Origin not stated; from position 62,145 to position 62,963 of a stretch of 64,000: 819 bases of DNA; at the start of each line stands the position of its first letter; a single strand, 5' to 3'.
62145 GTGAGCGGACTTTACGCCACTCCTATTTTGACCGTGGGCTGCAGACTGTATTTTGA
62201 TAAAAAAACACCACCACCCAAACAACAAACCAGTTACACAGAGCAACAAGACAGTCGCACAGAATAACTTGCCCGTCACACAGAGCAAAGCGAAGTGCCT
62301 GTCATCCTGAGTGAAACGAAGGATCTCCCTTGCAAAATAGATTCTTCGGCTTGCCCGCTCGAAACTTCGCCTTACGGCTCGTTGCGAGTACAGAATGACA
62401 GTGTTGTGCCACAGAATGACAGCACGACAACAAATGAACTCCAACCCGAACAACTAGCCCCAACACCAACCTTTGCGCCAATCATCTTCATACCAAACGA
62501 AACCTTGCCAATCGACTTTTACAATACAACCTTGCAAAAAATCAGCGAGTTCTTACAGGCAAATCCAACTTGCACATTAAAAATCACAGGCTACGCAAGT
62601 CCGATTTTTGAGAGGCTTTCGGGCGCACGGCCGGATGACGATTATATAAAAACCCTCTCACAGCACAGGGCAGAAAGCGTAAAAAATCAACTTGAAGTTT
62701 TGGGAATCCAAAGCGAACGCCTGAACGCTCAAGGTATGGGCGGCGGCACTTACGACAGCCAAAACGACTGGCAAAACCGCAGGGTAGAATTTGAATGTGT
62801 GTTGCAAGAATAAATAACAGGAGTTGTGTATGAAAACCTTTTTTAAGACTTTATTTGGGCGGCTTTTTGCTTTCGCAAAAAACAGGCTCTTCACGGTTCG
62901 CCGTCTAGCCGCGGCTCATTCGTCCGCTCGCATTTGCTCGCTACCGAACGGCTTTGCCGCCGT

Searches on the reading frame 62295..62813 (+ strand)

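Call 19: search_protein_families(library=pfam, proteins=[window:62295-62813:+], max_evalue=0.001)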
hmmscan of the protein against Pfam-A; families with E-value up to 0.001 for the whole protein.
window:62295-62813:+ (172 aa): 1 family
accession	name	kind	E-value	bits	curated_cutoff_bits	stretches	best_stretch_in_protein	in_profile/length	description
PF00691.25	OmpA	-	1e-08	35.8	27.2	1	76-156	13-87/98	OmpA family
